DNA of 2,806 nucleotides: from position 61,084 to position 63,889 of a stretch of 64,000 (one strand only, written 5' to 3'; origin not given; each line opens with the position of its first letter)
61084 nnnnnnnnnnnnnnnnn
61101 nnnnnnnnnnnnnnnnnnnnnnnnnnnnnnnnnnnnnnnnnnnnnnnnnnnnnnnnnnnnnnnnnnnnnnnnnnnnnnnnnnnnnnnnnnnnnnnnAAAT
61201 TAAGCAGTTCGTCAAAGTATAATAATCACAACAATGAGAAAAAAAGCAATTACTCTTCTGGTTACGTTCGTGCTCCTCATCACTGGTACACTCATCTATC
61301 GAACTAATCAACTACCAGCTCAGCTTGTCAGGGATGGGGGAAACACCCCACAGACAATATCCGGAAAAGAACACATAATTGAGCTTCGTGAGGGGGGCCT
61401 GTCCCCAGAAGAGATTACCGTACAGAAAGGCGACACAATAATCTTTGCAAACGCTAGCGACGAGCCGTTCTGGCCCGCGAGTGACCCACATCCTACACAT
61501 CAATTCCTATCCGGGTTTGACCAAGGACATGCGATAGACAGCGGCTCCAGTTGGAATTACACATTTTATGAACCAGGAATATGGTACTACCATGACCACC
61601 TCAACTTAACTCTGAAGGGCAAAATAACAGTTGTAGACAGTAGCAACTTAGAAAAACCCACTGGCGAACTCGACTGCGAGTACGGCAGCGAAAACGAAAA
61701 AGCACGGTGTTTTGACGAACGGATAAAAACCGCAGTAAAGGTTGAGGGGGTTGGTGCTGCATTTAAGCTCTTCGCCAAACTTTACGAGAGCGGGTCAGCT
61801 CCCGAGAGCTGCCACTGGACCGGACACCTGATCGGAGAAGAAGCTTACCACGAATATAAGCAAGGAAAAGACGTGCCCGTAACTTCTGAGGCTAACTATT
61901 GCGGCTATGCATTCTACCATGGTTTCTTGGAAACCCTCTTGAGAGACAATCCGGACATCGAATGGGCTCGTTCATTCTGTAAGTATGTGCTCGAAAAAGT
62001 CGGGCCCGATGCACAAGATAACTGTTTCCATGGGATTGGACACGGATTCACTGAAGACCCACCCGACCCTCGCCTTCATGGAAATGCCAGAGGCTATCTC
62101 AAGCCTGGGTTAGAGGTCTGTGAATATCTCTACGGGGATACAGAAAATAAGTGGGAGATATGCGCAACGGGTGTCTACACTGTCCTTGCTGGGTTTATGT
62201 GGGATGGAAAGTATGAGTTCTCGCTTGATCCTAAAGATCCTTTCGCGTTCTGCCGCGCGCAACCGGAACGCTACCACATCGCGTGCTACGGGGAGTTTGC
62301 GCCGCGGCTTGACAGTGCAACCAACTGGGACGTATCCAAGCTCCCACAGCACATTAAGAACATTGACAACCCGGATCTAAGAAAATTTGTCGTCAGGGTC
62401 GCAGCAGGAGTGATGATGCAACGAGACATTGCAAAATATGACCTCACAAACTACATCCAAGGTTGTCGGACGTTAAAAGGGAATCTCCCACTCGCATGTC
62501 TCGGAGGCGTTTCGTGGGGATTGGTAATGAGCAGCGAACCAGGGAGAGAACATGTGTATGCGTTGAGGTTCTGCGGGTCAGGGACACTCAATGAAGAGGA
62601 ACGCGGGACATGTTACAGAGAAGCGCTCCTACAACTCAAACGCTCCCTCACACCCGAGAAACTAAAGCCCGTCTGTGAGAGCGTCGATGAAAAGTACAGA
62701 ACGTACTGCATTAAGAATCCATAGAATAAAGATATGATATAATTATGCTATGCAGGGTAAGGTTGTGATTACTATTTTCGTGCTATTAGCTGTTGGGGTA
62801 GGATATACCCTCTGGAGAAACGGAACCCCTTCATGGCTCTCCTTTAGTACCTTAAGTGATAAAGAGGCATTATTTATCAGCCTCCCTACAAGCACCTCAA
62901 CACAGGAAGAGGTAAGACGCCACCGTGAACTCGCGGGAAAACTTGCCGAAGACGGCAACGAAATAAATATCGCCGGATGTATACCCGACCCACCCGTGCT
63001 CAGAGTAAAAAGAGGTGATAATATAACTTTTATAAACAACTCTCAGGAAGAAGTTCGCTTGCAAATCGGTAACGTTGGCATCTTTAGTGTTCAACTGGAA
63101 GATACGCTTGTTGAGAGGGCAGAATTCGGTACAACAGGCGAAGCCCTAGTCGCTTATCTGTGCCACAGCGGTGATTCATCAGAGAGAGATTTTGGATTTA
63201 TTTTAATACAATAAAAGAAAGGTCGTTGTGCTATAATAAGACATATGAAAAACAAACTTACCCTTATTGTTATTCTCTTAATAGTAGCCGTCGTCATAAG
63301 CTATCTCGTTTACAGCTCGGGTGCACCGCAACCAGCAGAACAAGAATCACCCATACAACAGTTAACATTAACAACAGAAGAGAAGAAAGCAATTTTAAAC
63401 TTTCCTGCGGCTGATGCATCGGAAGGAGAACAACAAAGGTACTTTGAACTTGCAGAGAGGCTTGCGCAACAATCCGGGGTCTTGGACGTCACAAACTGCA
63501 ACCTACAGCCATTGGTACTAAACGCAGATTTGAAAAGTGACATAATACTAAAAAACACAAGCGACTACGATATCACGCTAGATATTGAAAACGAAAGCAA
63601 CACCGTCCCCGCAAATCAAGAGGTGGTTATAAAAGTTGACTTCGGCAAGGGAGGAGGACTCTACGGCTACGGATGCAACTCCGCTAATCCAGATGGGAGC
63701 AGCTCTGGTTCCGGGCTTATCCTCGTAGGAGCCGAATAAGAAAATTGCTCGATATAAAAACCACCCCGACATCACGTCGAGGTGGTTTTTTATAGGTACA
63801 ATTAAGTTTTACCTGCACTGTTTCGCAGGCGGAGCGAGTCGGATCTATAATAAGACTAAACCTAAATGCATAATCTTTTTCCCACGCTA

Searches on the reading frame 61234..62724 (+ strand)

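Call 3: search_protein_families(library=pfam, proteins=[window:61234-62724:+], max_evalue=1)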
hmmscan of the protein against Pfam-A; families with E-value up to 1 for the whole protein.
window:61234-62724:+ (496 aa): 1 family
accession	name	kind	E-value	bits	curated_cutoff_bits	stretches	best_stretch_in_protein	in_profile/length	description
PF13473.12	Cupredoxin_1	-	0.0019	18.6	27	1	45-133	21-104/104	Cupredoxin-like domain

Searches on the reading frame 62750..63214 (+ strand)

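Call 3: search_protein_families(library=pfam, proteins=[window:62750-63214:+], max_evalue=1)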
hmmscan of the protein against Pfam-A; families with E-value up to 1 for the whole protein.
window:62750-63214:+ (154 aa): 1 family
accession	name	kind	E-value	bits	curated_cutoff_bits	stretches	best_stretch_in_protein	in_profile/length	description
PF13464.11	RodZ_C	-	0.18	12.2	23.9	1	87-126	26-63/72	RodZ C-terminal domain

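Call 4: search_protein_families(library=ncbifam, proteins=[window:62750-63214:+], max_evalue=1)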
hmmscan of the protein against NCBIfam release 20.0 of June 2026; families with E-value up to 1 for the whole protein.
window:62750-63214:+ (154 aa): 0 families

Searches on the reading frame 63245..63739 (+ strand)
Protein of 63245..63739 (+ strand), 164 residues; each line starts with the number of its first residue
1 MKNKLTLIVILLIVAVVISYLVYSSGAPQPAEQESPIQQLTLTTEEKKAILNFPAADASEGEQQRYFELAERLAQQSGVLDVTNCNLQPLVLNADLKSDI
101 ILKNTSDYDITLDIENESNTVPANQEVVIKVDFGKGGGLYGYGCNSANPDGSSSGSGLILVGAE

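Call 3: search_protein_families(library=pfam, proteins=[window:63245-63739:+], max_evalue=1)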
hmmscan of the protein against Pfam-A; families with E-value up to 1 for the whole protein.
window:63245-63739:+ (164 aa): 2 families
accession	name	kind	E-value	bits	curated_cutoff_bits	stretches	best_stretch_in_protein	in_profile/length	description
PF19206.5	DUF5878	-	0.032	14.5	27.1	1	59-93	29-63/148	Family of unknown function (DUF5878)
PF19167.5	DUF5849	-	0.21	11.8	26.9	1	6-44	5-43/200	Family of unknown function (DUF5849)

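Call 4: search_protein_families(library=ncbifam, proteins=[window:63245-63739:+], max_evalue=1)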
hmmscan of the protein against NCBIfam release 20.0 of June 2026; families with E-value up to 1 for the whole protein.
window:63245-63739:+ (164 aa): 3 families
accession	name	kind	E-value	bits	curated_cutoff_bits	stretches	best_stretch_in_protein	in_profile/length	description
NF045822.1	PgAcgDacpgdA2_Bac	equivalog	0.11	11.8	400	1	3-64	7-69/274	peptidoglycan-N-acetylglucosamine deacetylase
NF006283.1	PRK08455.1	equivalog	0.12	12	187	1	7-48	26-67/182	flagellar basal body-associated protein FliL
NF038275.1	Myrrnad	domain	0.32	10.8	40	1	86-126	20-60/81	MyrrNad domain-containing protein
